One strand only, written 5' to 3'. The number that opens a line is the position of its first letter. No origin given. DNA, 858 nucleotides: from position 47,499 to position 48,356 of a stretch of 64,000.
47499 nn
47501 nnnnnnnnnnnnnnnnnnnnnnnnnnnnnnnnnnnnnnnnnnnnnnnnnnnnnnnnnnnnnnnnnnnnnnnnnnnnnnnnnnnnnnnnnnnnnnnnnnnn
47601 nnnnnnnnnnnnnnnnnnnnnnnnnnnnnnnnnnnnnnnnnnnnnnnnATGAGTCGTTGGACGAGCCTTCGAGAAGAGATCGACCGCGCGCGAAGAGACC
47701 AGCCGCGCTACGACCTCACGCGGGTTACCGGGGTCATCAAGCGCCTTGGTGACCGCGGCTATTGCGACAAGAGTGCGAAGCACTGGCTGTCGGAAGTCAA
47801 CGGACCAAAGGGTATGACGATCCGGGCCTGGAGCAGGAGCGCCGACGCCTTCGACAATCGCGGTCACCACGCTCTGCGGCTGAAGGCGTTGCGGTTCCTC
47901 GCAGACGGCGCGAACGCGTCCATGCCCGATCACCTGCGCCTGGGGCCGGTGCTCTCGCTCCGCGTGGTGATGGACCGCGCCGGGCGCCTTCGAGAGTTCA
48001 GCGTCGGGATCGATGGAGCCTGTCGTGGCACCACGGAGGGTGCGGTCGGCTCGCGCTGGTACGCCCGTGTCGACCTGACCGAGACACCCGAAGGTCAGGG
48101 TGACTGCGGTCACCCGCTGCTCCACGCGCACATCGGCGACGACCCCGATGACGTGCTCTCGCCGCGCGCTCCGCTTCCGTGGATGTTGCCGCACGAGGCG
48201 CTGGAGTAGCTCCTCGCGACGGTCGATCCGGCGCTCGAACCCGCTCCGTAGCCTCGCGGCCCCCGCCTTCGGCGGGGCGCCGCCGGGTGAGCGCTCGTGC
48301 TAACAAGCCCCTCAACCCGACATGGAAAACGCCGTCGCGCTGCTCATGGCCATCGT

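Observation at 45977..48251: Candidate novel NTP-dependent conflict system: ATPase + inactive partner + HPxxHxH effector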

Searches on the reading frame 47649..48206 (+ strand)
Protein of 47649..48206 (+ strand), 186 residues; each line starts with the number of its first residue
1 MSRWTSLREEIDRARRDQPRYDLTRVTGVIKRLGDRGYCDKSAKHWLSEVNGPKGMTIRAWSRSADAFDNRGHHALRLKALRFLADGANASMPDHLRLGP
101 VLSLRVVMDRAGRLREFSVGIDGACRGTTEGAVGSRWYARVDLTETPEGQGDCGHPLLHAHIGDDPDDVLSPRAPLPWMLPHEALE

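Call 3: search_protein_families(library=pfam, proteins=[window:47649-48206:+], max_evalue=1)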
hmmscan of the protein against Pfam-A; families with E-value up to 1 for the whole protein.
window:47649-48206:+ (186 aa): 0 families

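Call 4: search_protein_families(library=padloc, proteins=[window:47649-48206:+], max_evalue=1)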
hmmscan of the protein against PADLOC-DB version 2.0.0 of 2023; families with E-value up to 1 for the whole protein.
window:47649-48206:+ (186 aa): 0 families

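Call 5: search_protein_families(library=ncbifam, proteins=[window:47649-48206:+], max_evalue=1)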
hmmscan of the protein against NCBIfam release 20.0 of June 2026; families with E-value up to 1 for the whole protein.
window:47649-48206:+ (186 aa): 0 families

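Call 7: find_homologous_proteins(query=window:47649-48206:+)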
Query window:47649-48206:+ (186 aa): 7 proteins with E <= 0.001 among 271 candidates.
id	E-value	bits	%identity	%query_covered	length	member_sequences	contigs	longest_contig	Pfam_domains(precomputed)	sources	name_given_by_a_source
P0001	2.0e-118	411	96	100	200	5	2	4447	-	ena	-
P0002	6.0e-62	227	62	100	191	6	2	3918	-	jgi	-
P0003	1.3e-61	226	60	100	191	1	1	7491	-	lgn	-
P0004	5.1e-60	221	61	100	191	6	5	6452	-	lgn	-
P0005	1.4e-50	190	67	69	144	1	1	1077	-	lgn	-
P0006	9.1e-50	187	88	51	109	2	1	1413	-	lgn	-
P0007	1.7e-44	170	44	100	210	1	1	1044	-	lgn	-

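Call 12: find_encoding_contigs(protein=P0003, flank=10000)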
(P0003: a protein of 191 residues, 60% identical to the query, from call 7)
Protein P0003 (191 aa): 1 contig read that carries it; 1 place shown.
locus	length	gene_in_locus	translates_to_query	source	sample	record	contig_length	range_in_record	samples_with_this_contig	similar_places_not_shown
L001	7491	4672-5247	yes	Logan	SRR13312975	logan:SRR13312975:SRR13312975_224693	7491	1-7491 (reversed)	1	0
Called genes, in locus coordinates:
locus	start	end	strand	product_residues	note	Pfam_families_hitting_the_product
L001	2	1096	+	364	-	?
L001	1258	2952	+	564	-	PF01266:DAO (weak), PF00732:GMC_oxred_N (faint), PF05199:GMC_oxred_C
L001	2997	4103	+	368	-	-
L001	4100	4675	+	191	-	-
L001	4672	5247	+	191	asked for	-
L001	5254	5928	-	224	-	-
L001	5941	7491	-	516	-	?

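Call 13: find_encoding_contigs(protein=P0004, flank=10000)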
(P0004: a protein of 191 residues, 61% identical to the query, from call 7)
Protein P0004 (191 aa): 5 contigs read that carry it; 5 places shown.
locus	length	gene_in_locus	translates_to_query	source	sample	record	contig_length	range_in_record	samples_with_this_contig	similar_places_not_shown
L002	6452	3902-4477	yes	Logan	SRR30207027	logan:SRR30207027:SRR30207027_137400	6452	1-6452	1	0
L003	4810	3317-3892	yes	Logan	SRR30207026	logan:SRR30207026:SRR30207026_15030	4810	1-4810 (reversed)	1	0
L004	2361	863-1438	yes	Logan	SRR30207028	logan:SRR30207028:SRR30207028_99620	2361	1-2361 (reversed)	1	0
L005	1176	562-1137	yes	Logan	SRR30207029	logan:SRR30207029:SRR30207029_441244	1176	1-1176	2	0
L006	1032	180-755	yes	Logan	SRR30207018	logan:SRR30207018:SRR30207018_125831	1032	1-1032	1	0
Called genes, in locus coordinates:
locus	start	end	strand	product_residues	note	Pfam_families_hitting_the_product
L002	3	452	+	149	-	?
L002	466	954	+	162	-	PF02810:SEC-C (weak), PF17775:YchJ_M-like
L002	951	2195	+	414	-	PF00083:Sugar_tr, PF06779:MFS_4 (faint), PF07690:MFS_1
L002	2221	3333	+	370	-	-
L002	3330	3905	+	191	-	-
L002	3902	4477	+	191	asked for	-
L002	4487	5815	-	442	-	-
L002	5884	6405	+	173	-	-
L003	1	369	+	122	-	?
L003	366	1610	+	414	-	PF00083:Sugar_tr, PF06779:MFS_4 (faint), PF07690:MFS_1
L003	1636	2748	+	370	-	-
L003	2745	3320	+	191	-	-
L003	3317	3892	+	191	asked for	-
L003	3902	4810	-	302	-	?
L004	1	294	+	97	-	?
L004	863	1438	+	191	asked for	-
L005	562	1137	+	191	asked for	-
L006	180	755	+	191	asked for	-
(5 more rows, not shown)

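Call 28: find_related_loci(query=A3, collection=genome_contigs, flank=10000)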
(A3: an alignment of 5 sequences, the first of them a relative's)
Query A3 (200 aa) in genome_contigs; peptide patterns used: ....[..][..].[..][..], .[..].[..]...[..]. (x = any residue, [..] = any of these).
72 stretches matched a pattern; 13 encode a relative of the query (tblastn E <= 1e-3); 13 distinct loci.
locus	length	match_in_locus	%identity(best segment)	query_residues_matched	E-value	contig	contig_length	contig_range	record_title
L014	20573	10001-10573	65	1-200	1e-74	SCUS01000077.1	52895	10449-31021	MAG: Myxococcaceae bacterium isolate GW715_bin.15 GW715_bin.15-48078, whole genome shotgun sequence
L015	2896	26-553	43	2-198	1e-36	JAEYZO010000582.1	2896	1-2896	MAG: Proteobacteria bacterium isolate OH_CBlB_99 k127_841694, whole genome shotgun sequence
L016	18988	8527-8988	45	30-198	2e-36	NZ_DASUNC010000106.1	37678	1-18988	MAG: Archangium sp. isolate SMAG_U1589 k141_1215994, whole genome shotgun sequence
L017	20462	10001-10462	44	30-198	1e-35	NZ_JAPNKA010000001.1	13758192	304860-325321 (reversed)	Archangium lansingense strain MIWBW ctg.000000F, whole genome shotgun sequence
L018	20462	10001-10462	45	30-198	1e-34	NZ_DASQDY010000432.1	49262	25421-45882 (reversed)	MAG: Archangium sp. isolate SMAG_U11739 k141_106910, whole genome shotgun sequence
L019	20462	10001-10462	45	30-198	8e-32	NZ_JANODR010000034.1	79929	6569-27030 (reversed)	MAG: Archangium sp. isolate VAR_17_metabat_108 VAR_17_k141_3156917, whole genome shotgun sequence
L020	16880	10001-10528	36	30-200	4e-29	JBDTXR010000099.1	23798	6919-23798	MAG: Byssovorax sp. isolate cluster4_bin.120 NODE_3453_length_23798_cov_13.091016, whole genome shotgun sequence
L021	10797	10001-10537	34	4-198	6e-26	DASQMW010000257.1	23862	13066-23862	MAG TPA_asm: Archangium sp. isolate SMAG_U10759 k141_408726, whole genome shotgun sequence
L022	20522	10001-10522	35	2-198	5e-24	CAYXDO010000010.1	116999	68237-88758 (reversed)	MAG TPA_asm: uncultured Myxococcales bacterium isolate binchicken_co232_77 genome assembly, contig: NODE_220_length_1169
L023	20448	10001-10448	55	26-198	7e-27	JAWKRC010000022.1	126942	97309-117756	MAG: Polyangiales bacterium isolate ABC2.122 ABC2.122.fa-22, whole genome shotgun sequence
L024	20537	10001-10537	32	3-198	8e-22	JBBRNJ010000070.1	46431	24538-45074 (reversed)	MAG: Polyangiales bacterium isolate La1_metabat2.153 LA1C_B2.153_k141_1498926L_46431_cov_22.0000, whole genome shotgun s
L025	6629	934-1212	37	102-200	1e-15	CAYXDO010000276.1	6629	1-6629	MAG TPA_asm: uncultured Myxococcales bacterium isolate binchicken_co232_77 genome assembly, contig: NODE_21773_length_66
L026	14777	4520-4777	38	109-199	2e-11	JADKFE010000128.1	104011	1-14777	MAG: Deltaproteobacteria bacterium isolate Rand_18-Q3-R56-63_MAXAC.001 tig00811948-10-1041350, whole genome shotgun sequ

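Call 39: predict_structure(alignment_id=A5)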
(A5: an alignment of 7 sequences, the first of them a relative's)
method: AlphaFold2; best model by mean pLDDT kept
length: 200 residues; sequences in the alignment: 7
mean_pLDDT: 75.5   pTM: 0.75
mean pLDDT of the five models: 75.5, 70.0, 66.6, 55.6, 42.3
residues with pLDDT >= 90: 37; 70-90: 102; 50-70: 42; < 50: 19
segments of 3 or more residues with pLDDT < 50: 147-156, 165-172
pLDDT, mean of each block of 10 residues (from residue 1): 64 70 89 92 87 87 89 90 73 76 91 85 72 69 58 46 51 59 86 75
secondary structure, 60 per line:
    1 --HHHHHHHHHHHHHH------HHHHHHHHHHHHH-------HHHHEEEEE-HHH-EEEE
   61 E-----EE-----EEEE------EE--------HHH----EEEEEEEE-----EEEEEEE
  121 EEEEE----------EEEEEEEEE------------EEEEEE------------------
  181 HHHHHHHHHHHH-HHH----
elements in order: H3-16 H23-35 H43-46 E47-51 E57-61 E74-77 E101-108 E114-125 E136-144 E157-162 H181-192

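Call 43: fold_search(model_id=the predicted structure, library=pdb)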
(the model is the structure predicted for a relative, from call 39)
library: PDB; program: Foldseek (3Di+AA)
matches with E <= 10: 227; with E <= 0.001: 0
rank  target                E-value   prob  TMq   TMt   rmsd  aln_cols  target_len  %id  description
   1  4hbs                  5.1e-01  0.06  0.17  0.10  17.3       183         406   11  Crystal structure of a putative hydrolase (BACOVA_04882) from Bacteroides ovatus ATCC 8483 at 2.80 A resolution (released 2012-10-24)
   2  8t7w                  6.5e-01  0.08  0.18  0.13  16.8       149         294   15  Crystal structure of Oxygen-dependent coproporphyrinogen-III oxidase (hemF) from Klebsiella aerogenes (released 2023-06-28)
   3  5bu3_A                6.9e-01  0.07  0.16  0.17  14.2       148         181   11  Crystal Structure of Diels-Alderase PyrI4 in complex with its product (released 2016-02-24)
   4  6nnw_B                8.2e-01  0.18  0.20  0.20   8.6        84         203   12  Tsn15 in complex with substrate intermediate (released 2019-10-23)
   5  1qbe_A                8.2e-01  0.11  0.19  0.28  11.9       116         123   16  BACTERIOPHAGE Q BETA CAPSID (released 1996-07-11)
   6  7dvk_A                8.6e-01  0.06  0.15  0.17  14.6       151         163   12  PyrI4 in complex with intermolecular Diels-Alder product (released 2021-08-18)
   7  3aos_B                1.0e+00  0.03  0.14  0.13  20.8       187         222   10  Crystal structure of juvenile hormone binding protein from silkworm in complex with JH II (released 2011-10-12)
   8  6noi_B                1.1e+00  0.11  0.19  0.18   8.8        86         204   13  Crystal structure of Tsn15 in apo form (released 2019-10-23)
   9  6qx4_B                1.1e+00  0.02  0.13  0.06  13.9       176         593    9  Structure of the Bacillus anthracis Sap S-layer assembly domain (released 2019-07-31)
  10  8avp_A                1.5e+00  0.09  0.19  0.28  12.7       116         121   12  Structure of short biotin complexed agroavidin with the Hoef tail. (released 2023-04-12)
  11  5eo6_A                1.5e+00  0.06  0.20  0.15  10.0       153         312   12  Coproporphyrinogen III oxidase (HemF) from Acinetobacter baumannii (released 2015-12-02)
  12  9qk2_F                1.5e+00  0.01  0.10  0.04  21.9       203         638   11  Structure of the Complement classical and lectin pathway C3 convertase in complex with substrate C3 (released 2025-12-24)
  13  2a73_A                1.6e+00  0.01  0.11  0.05  21.8       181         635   10  Human Complement Component C3 (released 2005-09-27)
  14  6byn_M                1.7e+00  0.04  0.13  0.23  14.8       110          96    7  Crystal structure of WDR5-Mb(S4) monobody complex (released 2018-07-04)
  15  8wo8_A                1.7e+00  0.02  0.16  0.09  17.7       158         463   14  Crystal Structure of an RNA-binding protein, FAU-1, from Pyrococcus furiosus (released 2024-02-14)
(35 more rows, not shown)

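Call 47: search_protein_families(library=pfam, proteins=[L014:10589-11974:-, L017:5370-8069:+, L017:10483-11154:-, L016:9011-9955:-, L018:10501-11535:-, L020:6526-7638:+, L020:10479-11126:+, L020:11146-13896:+, L021:7103-8182:+, L022:10547-11770:-], max_evalue=0.001)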
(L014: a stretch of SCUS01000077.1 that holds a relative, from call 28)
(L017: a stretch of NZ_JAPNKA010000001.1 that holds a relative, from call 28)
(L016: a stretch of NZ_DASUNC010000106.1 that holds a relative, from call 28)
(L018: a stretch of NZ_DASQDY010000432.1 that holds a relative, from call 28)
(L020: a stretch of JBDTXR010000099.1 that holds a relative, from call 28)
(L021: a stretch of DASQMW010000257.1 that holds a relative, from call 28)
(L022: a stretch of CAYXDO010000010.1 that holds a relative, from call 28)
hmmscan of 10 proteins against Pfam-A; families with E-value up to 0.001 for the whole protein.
L014:10589-11974:- (462 aa): 0 families

L017:5370-8069:+ (900 aa): 3 families
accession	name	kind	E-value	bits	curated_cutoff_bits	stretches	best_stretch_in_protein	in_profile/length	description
PF05170.20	AsmA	-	1.4e-25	90.6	29.8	2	491-702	339-566/607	AsmA family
PF05359.17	DUF748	-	5.6e-24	84.7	50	1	3-309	3-284/1037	Domain of Unknown Function (DUF748)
PF13116.12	YhdP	-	1.1e-13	50.6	46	1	18-212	16-186/1224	YhdP protein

L017:10483-11154:- (224 aa): 0 families

L016:9011-9955:- (315 aa): 0 families

L018:10501-11535:- (345 aa): 3 families
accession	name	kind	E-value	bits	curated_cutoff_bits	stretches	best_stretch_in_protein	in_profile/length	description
PF07859.19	Abhydrolase_3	-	8.2e-56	189.5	25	1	111-311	1-209/210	alpha/beta hydrolase fold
PF20434.5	BD-FAE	-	2.8e-12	47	26.8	1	103-198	7-108/215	BD-FAE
PF10340.15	Say1_Mug180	-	2.4e-11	43.6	21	1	106-221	120-240/374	Steryl acetyl hydrolase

L020:6526-7638:+ (371 aa): 2 families
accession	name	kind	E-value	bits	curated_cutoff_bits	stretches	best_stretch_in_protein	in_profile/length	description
PF01569.27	PAP2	-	3.4e-20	72.6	27.2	1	213-334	4-125/130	PAP2 superfamily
PF14378.12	PAP2_3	-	0.00018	21.8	27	1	251-325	120-186/190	PAP2 superfamily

L020:10479-11126:+ (216 aa): 1 family
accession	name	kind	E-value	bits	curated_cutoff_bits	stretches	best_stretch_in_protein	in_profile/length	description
PF05685.18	Uma2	-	2.3e-25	89.5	27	1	47-210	11-171/172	Putative restriction endonuclease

L020:11146-13896:+ (917 aa): 6 families
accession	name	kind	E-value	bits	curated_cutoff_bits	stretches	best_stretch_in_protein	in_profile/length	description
PF08335.16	GlnD_UR_UTase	-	6.8e-36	123.8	21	1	198-334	2-140/141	GlnD PII-uridylyltransferase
PF01842.31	ACT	-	4.9e-12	45.8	27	2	835-887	1-52/66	ACT domain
PF13291.12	ACT_4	-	1.2e-07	32.7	27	1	719-755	7-43/80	ACT domain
PF01966.28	HD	-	1e-06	29.4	22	1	502-570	14-92/116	HD domain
PF24931.1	ACT_ACR9_3rd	-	4e-06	27.3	27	1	824-893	2-72/98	ACR9-like, ACT-like domain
PF22754.3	bHLH-TF_ACT-like_plant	-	3.5e-05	24.4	27.6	0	835-882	11-57/75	Plant bHLH transcription factor, ACT-like domain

L021:7103-8182:+ (360 aa): 1 family
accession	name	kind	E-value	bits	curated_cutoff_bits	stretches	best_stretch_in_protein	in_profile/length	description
PF13828.11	DUF4190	-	2.6e-05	24.3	35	1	285-346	1-60/62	Domain of unknown function (DUF4190)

L022:10547-11770:- (408 aa): 4 families
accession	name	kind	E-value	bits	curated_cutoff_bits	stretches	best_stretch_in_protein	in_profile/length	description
PF00515.34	TPR_1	-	1.4e-05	25.1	27.8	0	232-250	14-32/34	Tetratricopeptide repeat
PF07719.23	TPR_2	-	2.3e-05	24.6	27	0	228-251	10-33/34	Tetratricopeptide repeat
PF13428.12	TPR_14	-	0.00051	20.9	23.5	0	229-260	11-42/44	Tetratricopeptide repeat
PF13414.12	TPR_11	-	0.00064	19.8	26.8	0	233-261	8-36/42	TPR repeat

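Call 48: search_protein_families(library=pfam, proteins=[L022:5607-7457:-, L023:7063-8331:+, L023:13240-14601:-, L024:6972-8237:+, L024:10552-11013:-, L024:11023-11640:-, L026:1224-2087:-, L026:4780-5211:+, L026:5228-6034:+, L026:6068-7369:+], max_evalue=0.001)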
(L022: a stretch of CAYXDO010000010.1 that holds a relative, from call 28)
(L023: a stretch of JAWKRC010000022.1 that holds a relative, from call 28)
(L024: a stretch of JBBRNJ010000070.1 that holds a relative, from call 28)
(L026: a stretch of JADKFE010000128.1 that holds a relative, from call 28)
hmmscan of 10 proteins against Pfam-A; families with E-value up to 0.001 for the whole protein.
L022:5607-7457:- (617 aa): 4 families
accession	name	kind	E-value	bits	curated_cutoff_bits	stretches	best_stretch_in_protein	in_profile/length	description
PF01483.27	P_proprotein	-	3.4e-19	69.2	21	1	534-614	4-86/86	Proprotein convertase P-domain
PF00431.26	CUB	-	1.1e-11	45.5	21.4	1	199-283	20-110/110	CUB domain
PF00050.26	Kazal_1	-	2.2e-05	24.8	21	1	148-172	8-31/49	Kazal-type serine protease inhibitor domain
PF07648.20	Kazal_2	-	0.0002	21.8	22.8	1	146-183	3-48/48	Kazal-type serine protease inhibitor domain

L023:7063-8331:+ (423 aa): 1 family
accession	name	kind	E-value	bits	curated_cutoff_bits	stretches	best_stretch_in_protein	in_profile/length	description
PF00815.25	Histidinol_dh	-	1.6e-153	512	27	1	22-421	3-410/411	Histidinol dehydrogenase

L023:13240-14601:- (454 aa): 4 families
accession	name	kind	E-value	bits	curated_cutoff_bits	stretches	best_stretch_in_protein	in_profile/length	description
PF00069.31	Pkinase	-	1.7e-42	146.1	31.7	1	50-317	2-254/263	Protein kinase domain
PF07714.23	PK_Tyr_Ser-Thr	-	6.1e-24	85.2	23.1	1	51-256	3-204/258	Protein tyrosine and serine/threonine kinase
PF01636.29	APH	-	7.9e-07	29.5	23.2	1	69-166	16-109/239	Phosphotransferase enzyme family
PF03109.22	ABC1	-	7.6e-06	25.7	22.9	0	124-210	143-223/244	ABC1 atypical kinase-like domain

L024:6972-8237:+ (422 aa): 1 family
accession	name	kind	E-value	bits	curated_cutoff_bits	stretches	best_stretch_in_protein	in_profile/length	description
PF00211.25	Guanylate_cyc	-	1.3e-23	84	21.9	1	232-412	7-175/183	Adenylate and Guanylate cyclase catalytic domain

L024:10552-11013:- (154 aa): 1 family
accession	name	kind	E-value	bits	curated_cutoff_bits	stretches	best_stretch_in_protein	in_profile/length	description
PF01661.27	Macro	-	2.8e-11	43.8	22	1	25-129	6-117/118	Macro domain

L024:11023-11640:- (206 aa): 1 family
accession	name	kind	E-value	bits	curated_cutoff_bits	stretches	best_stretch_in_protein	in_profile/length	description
PF01553.26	Acyltransferase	-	8.3e-12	45.5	23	1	34-144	14-130/132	Acyltransferase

L026:1224-2087:- (288 aa): 5 families
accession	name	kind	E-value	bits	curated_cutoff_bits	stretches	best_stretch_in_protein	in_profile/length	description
PF13649.12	Methyltransf_25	-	1.9e-11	45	27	1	60-156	2-97/97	Methyltransferase domain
PF08242.18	Methyltransf_12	-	1.6e-09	38.8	30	1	60-158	1-98/98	Methyltransferase domain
PF13847.12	Methyltransf_31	-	2.4e-09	37.5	27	1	58-163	6-112/145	Methyltransferase domain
PF08241.18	Methyltransf_11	-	2.9e-09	37.9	21.2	1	61-160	2-95/95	Methyltransferase domain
PF05724.17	TPMT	-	0.00079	19.6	26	0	53-95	35-77/218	Thiopurine S-methyltransferase (TPMT)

L026:4780-5211:+ (144 aa): 1 family
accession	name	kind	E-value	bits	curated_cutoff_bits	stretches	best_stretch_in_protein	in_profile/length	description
PF04241.20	DUF423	-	1.6e-24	86.4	25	1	40-121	2-86/86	Protein of unknown function (DUF423)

L026:5228-6034:+ (269 aa): 0 families

L026:6068-7369:+ (434 aa): 1 family
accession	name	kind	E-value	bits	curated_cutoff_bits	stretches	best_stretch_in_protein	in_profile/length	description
PF01145.31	Band_7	-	1.1e-18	68.3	23.6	1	32-216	3-174/176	SPFH domain / Band 7 family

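Call 52: search_protein_representatives(alignment_id=A5)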
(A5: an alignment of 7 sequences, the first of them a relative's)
Query: 7 sequences, 198 profile positions. Proteins with E-value up to 0.001 (for the whole library): 109; up to 1e-10: 61; up to 1e-30: 16. The best 109 are listed.
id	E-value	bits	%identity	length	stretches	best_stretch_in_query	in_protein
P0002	2.3e-101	354.1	-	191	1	1-198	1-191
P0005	1.7e-74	266.4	-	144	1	58-198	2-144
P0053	1.5e-44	168.7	-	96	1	99-196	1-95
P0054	8.9e-38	146.6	-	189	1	26-195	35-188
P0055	1.3e-37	146.0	-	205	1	2-196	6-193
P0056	2.0e-36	142.2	-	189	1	26-196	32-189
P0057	2.1e-36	142.1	-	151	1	37-196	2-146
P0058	2.8e-35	138.5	-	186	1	25-196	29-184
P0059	2.1e-34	135.6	-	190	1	22-198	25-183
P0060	3.4e-34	134.9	-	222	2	2-180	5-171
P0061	2.1e-33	132.3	-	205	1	3-196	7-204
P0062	2.2e-33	132.2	-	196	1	3-198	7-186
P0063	1.1e-32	129.9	-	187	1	2-196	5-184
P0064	3.4e-32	128.4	-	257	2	3-165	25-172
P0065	1.0e-31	126.8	-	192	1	30-197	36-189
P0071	1.1e-27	113.7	-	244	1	1-198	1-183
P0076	7.7e-27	110.9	-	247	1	4-198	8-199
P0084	1.6e-22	96.8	-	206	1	4-198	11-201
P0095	8.1e-19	84.7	-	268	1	114-196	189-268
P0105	5.9e-13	65.6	-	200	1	99-194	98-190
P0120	4.1e-09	53.0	-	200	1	1-198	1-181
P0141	1.1e-06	45.1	-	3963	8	87-122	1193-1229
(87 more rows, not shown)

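Call 58: find_encoding_contigs(protein=P0001, flank=10000, max_places=2)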
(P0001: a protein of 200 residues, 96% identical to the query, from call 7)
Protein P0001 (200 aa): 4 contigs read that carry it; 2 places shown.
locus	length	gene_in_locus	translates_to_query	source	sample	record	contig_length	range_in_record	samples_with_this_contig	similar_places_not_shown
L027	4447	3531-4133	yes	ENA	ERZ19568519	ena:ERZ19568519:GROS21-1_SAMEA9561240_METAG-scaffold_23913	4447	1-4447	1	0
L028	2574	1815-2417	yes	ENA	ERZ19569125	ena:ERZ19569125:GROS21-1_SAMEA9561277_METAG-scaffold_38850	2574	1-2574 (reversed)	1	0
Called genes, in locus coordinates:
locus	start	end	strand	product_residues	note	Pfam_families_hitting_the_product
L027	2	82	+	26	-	?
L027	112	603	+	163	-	PF17775:YchJ_M-like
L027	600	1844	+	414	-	PF00083:Sugar_tr, PF06779:MFS_4, PF07690:MFS_1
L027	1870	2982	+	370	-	-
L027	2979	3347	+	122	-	-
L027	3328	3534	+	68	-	-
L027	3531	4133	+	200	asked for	-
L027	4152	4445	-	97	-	?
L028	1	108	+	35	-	?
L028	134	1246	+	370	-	-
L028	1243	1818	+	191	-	-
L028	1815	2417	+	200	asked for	-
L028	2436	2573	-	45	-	?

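Call 62: find_related_loci(query=A3, collection=viral_contigs, flank=10000)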
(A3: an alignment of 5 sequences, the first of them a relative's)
Query A3 (200 aa) in viral_contigs; peptide patterns used: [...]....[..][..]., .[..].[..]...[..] (x = any residue, [..] = any of these).
27 stretches matched a pattern, but none encodes a relative of the query by tblastn (E <= 1e-3).

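Call 67: search_protein_families(library=phrogs, proteins=[P0001], max_evalue=0.1)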
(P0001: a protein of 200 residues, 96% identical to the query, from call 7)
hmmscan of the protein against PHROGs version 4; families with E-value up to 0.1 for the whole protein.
P0001 (200 aa): 0 families
